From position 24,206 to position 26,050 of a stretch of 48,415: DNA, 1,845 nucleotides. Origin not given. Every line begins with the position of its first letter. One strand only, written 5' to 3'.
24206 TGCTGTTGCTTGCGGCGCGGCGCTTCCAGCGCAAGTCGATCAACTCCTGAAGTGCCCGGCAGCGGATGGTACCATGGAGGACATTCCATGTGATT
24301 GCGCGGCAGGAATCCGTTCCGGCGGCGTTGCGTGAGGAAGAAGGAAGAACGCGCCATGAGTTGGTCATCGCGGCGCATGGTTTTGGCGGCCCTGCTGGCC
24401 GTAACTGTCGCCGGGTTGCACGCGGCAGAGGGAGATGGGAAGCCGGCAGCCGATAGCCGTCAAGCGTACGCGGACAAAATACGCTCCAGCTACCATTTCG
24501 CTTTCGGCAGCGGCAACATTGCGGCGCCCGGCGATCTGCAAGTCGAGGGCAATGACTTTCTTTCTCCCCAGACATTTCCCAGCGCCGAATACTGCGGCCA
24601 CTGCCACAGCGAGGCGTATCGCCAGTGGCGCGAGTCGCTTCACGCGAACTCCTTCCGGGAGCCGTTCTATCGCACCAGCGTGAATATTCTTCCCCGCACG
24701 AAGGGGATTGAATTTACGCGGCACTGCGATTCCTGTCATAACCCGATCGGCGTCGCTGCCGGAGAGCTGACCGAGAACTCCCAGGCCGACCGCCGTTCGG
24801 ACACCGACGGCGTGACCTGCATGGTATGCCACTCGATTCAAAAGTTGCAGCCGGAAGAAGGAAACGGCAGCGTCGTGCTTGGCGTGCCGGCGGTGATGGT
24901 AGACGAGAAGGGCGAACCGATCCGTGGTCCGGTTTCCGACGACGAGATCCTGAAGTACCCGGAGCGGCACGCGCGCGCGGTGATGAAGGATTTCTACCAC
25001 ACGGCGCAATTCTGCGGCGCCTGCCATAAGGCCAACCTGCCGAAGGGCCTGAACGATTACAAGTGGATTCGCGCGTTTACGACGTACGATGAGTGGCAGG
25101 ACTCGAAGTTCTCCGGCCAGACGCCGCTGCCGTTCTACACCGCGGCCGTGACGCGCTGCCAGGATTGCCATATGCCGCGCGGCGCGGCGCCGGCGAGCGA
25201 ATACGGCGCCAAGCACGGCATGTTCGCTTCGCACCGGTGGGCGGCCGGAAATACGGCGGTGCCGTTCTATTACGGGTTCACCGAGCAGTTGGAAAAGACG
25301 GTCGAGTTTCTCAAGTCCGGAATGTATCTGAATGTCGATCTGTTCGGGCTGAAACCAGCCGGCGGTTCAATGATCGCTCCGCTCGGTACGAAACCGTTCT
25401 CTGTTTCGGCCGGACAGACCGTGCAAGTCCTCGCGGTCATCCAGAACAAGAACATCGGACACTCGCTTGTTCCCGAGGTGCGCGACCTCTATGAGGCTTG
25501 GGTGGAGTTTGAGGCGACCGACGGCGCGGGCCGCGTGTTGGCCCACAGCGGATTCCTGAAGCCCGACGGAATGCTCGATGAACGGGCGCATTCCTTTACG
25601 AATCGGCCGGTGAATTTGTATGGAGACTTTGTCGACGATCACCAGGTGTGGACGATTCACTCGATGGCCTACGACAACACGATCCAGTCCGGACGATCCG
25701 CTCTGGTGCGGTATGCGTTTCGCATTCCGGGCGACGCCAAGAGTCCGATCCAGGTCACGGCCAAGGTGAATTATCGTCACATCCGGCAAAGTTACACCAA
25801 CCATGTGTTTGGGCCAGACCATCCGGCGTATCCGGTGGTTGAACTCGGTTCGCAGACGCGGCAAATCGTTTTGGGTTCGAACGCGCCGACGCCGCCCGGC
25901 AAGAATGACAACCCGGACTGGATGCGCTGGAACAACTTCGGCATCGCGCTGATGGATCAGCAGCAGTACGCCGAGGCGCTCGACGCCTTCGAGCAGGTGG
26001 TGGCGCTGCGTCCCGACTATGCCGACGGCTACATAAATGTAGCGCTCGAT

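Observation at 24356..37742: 13.4-kb block in which all eight products are exported or membrane-anchored: candidate undescribed envelope system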

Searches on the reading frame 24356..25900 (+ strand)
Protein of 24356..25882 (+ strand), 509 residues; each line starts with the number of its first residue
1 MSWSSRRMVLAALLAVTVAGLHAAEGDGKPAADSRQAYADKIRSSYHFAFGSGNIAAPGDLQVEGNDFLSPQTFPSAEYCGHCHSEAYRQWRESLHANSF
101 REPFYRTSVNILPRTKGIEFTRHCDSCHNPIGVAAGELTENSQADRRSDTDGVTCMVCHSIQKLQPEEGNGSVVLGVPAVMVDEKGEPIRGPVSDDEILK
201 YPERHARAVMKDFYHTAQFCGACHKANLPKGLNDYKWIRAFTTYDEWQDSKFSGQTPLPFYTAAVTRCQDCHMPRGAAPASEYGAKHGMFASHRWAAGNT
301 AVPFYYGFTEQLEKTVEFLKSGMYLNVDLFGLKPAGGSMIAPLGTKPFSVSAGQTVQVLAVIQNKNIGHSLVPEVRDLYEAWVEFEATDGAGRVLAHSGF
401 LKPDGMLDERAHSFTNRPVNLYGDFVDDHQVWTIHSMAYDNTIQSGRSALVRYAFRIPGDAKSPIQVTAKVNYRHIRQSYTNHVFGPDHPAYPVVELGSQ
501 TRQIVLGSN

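Call 19: find_homologous_proteins(query=window:24356-25882:+, max_evalue=0.00001)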
Query seq(509 aa) (509 aa): 4700 proteins with E <= 0.00001 among 8000 candidates; the best 120 are listed.
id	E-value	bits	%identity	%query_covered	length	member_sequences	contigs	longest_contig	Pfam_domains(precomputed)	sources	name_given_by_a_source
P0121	0.0e+0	1201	100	100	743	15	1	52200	PF13431.13,PF23914.2,PF13414.13,PF13428.13,PF14522.12,PF14559.13,PF13435.12,PF13371.13,PF00515.35,PF13424.13,PF13432.13,PF13181.13,PF07719.24,PF13174.13,PF22113.2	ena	-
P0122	1.3e-291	986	82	99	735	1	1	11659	PF13431.13,PF23914.2,PF13414.13,PF13428.13,PF14522.12,PF14559.13,PF13435.12,PF13371.13,PF00515.35,PF13424.13,PF13432.13,PF13181.13,PF07719.24,PF13174.13,PF22113.2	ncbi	-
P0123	8.1e-263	891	73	100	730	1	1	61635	PF13431.13,PF13414.13,PF13428.13,PF14522.12,PF14559.13,PF13435.12,PF13371.13,PF00515.35,PF13424.13,PF13432.13,PF13181.13,PF07719.24,PF22113.2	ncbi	-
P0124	6.5e-242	822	69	98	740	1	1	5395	PF13431.13,PF23914.2,PF14537.12,PF13414.13,PF13428.13,PF14522.12,PF14559.13,PF13435.12,PF13371.13,PF00515.35,PF13424.13,PF13432.13,PF13181.13,PF07719.24,PF13174.13,PF22113.2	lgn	-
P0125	8.2e-240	815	68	99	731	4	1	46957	PF13431.13,PF23914.2,PF14537.12,PF13414.13,PF13428.13,PF14522.12,PF14559.13,PF13435.12,PF13371.13,PF00515.35,PF13424.13,PF21033.5,PF13432.13,PF13181.13,PF07719.24,PF13174.13,PF22113.2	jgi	-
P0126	3.4e-239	813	68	99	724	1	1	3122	PF13431.13,PF13414.13,PF13428.13,PF14522.12,PF14559.13,PF13435.12,PF13371.13,PF00515.35,PF13424.13,PF21033.5,PF13432.13,PF13181.13,PF07719.24,PF13174.13,PF22113.2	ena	-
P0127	3.4e-239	813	68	98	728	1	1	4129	PF13431.13,PF13414.13,PF13428.13,PF14522.12,PF14559.13,PF13435.12,PF13371.13,PF00515.35,PF13424.13,PF21033.5,PF13432.13,PF13181.13,PF07719.24,PF13174.13,PF22113.2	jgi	jgi:hypothetical protein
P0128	9.4e-239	812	70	94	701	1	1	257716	PF13431.13,PF13414.13,PF13428.13,PF14522.12,PF14559.13,PF13435.12,PF13371.13,PF00515.35,PF13424.13,PF21033.5,PF13432.13,PF13181.13,PF07719.24,PF13174.13,PF22113.2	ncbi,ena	-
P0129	4.5e-238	809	70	94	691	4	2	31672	PF13431.13,PF13414.13,PF13428.13,PF14522.12,PF14559.13,PF13435.12,PF13371.13,PF00515.35,PF12895.14,PF13424.13,PF21033.5,PF13432.13,PF13181.13,PF07719.24,PF13174.13,PF22113.2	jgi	jgi:Flp pilus assembly protein TadD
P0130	8.4e-238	808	67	99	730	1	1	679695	PF13431.13,PF23914.2,PF14537.12,PF13414.13,PF13428.13,PF14559.13,PF24575.2,PF13435.12,PF13371.13,PF00515.35,PF13424.13,PF21033.5,PF13432.13,PF13181.13,PF07719.24,PF13174.13,PF22113.2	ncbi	-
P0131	6.6e-236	802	69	94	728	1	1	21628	PF13431.13,PF23914.2,PF13414.13,PF13428.13,PF14522.12,PF14559.13,PF13435.12,PF13371.13,PF00515.35,PF13424.13,PF21033.5,PF13432.13,PF13181.13,PF07719.24,PF13174.13,PF22113.2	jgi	jgi:Flp pilus assembly protein TadD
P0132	9.7e-236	802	70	94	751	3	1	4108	PF13431.13,PF23914.2,PF13414.13,PF13428.13,PF14559.13,PF13435.12,PF13371.13,PF00515.35,PF13424.13,PF21033.5,PF13432.13,PF13181.13,PF07719.24,PF13174.13,PF22113.2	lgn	-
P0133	2.1e-235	801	70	93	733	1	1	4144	PF13431.13,PF23914.2,PF13414.13,PF13428.13,PF13374.13,PF14559.13,PF13435.12,PF13371.13,PF00515.35,PF13424.13,PF21033.5,PF13432.13,PF13181.13,PF14561.13,PF07719.24,PF13174.13,PF22113.2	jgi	-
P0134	4.2e-235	799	68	95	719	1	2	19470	PF13431.13,PF23914.2,PF13414.13,PF13428.13,PF14559.13,PF13435.12,PF13371.13,PF00515.35,PF12895.14,PF13424.13,PF21033.5,PF13432.13,PF13181.13,PF14561.13,PF07719.24,PF13174.13,PF22113.2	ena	-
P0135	7.3e-235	799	69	92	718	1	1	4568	PF13431.13,PF23914.2,PF14537.12,PF13414.13,PF13428.13,PF14522.12,PF14559.13,PF13435.12,PF13371.13,PF00515.35,PF13424.13,PF21033.5,PF13432.13,PF13181.13,PF07719.24,PF13174.13,PF22113.2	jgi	-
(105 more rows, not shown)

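Call 40: predict_structure(alignment_id=A3)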
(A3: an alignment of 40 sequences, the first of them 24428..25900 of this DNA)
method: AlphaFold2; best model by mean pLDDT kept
length: 491 residues; sequences in the alignment: 40
mean_pLDDT: 52.6   pTM: 0.43
mean pLDDT of the five models: 52.6, 51.7, 48.7, 43.0, 42.6
residues with pLDDT >= 90: 21; 70-90: 78; 50-70: 154; < 50: 238
segments of 3 or more residues with pLDDT < 50: 1-7, 22-41, 62-107, 112-132, 144-148, 199-285, 343-354, 388-416, 460-462
pLDDT, mean of each block of 10 residues (from residue 1): 44 61 43 41 56 51 46 29 29 36 47 44 43 54 51 62 67 69 63 52 34 24 30 27 29 37 28 29 46 61 83 81 81 81 44 57 91 70 50 35 34 42 67 89 83 53 56 78 68 44
secondary structure, 60 per line:
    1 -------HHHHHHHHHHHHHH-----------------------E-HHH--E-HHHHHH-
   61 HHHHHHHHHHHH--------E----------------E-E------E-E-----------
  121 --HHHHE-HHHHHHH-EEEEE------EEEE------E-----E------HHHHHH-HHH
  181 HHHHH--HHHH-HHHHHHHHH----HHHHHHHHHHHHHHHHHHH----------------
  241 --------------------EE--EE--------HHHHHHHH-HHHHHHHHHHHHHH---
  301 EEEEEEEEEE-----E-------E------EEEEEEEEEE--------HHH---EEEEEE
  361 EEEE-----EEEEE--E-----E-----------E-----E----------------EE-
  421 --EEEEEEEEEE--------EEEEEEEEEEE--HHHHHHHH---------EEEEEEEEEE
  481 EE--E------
elements in order: H8-21 H54-59 H61-72 H123-126 H129-135 E137-141 E148-151 H171-176 H178-185 H188-191 H193-201 H206-224 H275-282 H284-297 E301-310 E331-340 E355-364 E370-374 E423-432 E441-451 H454-461 E471-482

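Call 67: fold_search(model_id=the predicted structure, library=pdb)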
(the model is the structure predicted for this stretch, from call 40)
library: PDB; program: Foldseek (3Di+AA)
matches with E <= 10: 942; with E <= 0.001: 2
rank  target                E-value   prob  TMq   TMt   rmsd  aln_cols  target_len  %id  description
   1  5ze8                  1.4e-07  1.00  0.26  0.31  13.2       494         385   14  Crystal structure of a penta-heme cytochrome c552 from Thermochromatium tepidum (released 2018-04-25)
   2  5hno_B                7.6e-04  0.99  0.17  0.39  11.2       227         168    8  The structure of the kdo-capped saccharide binding subunit of the O-12 specific ABC transporter, Wzt (released 2016-03-09)
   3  6o14_A                1.5e-03  1.00  0.16  0.45   8.5       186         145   10  Crystal structure of the Aquifex aeolicus Wzt Carbohydrate Binding Domain (released 2020-01-15)
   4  2r5o_B                1.8e-03  0.99  0.18  0.42   8.0       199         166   10  Crystal structure of the C-terminal domain of wzt (released 2007-12-25)
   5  2r5o_A                2.5e-03  1.00  0.18  0.45   6.9       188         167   10  Crystal structure of the C-terminal domain of wzt (released 2007-12-25)
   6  6oy4_A                2.6e-03  0.94  0.14  0.42   8.7       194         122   13  Crystal structure of complex between recombinant Der p 2.0103 and Fab fragment of 7A1 (released 2019-08-28)
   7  9qa6                  3.1e-03  0.95  0.15  0.09  11.0       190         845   15  Cryo-EM structure of Thomasclavelia ramosa IgA peptidase (IgAse) active site mutant (S32-N876) (released 2025-06-25)
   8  9ekk_A                3.3e-03  0.89  0.11  0.10  11.3       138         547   14  Thomasclavelia ramosa Immunoglobulin A Protease Middle (Protease) Domain with C-terminal Domain #1 (Crystallized as Pu (released 2025-09-03)
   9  9qdh                  3.3e-03  0.87  0.11  0.10  11.3       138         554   14  Crystal structure of IgA protease (323-878) from Thomasclavelia ramosa (released 2025-07-16)
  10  9i4z                  3.3e-03  0.60  0.11  0.10  15.5       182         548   13  Crystal structure of Thomasclavelia ramosa IgA peptidase (IgAse) active site mutant (E330-N876) (released 2025-06-25)
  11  6qv4                  3.7e-03  0.99  0.16  0.05   7.8       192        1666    8  Crystal structure of the Ski2 RNA-helicase Brr2 from Chaetomium thermophilum bound to ATP-gamma-S (released 2020-01-15)
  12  5m59_G                4.2e-03  0.99  0.16  0.05   8.3       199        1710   10  Crystal structure of Chaetomium thermophilum Brr2 helicase core in complex with Prp8 Jab1 domain (released 2016-12-21)
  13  7k2t_A                6.4e-03  0.98  0.15  0.18  15.2       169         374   11  Mg2+/ATP-bound structure of the full-length WzmWzt O antigen ABC transporter in lipid nanodiscs (released 2021-01-13)
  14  5m59_A                6.4e-03  0.96  0.16  0.05   8.7       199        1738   10  Crystal structure of Chaetomium thermophilum Brr2 helicase core in complex with Prp8 Jab1 domain (released 2016-12-21)
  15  5hdw                  6.8e-03  0.77  0.15  0.38   8.1       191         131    7  ApaG Domain of FBxo3 (released 2016-04-06)
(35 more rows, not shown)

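Call 69: search_solved_structures(query=window:24428-25900:+, max_evalue=10, show_alignments=2)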
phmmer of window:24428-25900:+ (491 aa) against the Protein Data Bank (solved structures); distinct sequences matched with E-value up to 10: 5.
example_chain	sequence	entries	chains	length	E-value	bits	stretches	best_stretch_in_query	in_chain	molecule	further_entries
5ze8_A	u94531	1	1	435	1.9e-07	33.5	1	50-161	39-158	cytochrome c552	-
4rkm_A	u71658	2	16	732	0.028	16.5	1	45-86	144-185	MccA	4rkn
28pb_A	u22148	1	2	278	0.69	11.9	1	51-136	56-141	Cytochrome c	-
6i5b_A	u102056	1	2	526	0.8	11.7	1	230-259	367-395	Uncharacterized protein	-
2rc7_A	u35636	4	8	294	0.98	11.4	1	75-121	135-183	Glutamate [NMDA] receptor subunit 3A | Glutamate receptor ionotropic, NMDA 3A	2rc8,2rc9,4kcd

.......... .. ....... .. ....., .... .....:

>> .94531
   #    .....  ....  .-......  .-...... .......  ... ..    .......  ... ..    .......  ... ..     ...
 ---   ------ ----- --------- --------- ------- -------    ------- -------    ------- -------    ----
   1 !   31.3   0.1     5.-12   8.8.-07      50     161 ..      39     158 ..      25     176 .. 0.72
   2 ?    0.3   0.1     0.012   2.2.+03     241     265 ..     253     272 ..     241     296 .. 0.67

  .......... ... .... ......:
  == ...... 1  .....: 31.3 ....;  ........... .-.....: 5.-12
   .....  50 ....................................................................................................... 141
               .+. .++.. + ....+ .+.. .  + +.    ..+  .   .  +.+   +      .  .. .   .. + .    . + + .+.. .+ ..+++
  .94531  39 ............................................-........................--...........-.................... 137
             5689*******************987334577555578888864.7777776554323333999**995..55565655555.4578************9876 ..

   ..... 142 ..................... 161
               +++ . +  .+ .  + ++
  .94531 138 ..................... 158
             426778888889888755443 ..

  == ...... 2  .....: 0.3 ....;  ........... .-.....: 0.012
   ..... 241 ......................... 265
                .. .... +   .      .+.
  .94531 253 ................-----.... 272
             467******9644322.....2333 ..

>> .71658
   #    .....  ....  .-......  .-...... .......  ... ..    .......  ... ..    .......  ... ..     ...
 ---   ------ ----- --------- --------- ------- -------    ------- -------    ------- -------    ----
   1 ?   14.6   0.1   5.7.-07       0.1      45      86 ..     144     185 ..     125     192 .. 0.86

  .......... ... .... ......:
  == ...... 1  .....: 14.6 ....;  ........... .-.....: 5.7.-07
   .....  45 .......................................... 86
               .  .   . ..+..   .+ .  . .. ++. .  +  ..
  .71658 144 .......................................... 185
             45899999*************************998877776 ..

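Call 80: search_protein_representatives(protein=window:24428-25900:+)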
Query: 491 residues. Proteins with E-value up to 0.001 (for the whole library): 3397; up to 1e-10: 1635; up to 1e-30: 508. The best 150 are listed.
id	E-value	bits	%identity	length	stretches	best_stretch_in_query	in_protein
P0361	8.3e-208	707.7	62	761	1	9-489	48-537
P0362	1.4e-199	680.5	61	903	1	10-488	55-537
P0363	1.1e-178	611.7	53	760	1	11-488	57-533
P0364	7.2e-158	543.0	52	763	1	6-490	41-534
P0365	8.0e-143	493.3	51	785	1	19-487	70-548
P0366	9.7e-139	479.9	62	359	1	6-326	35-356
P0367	1.7e-134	465.8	53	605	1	124-491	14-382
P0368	3.6e-132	458.2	45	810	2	15-311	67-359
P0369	9.7e-130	450.2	48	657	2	12-310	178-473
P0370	2.0e-122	426.0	52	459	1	2-377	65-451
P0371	4.1e-112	392.0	40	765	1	9-484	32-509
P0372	2.2e-106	373.1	42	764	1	29-477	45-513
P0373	5.0e-104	365.3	70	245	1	186-411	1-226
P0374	1.4e-103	363.9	62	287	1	7-254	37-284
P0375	1.1e-102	360.9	41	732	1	20-480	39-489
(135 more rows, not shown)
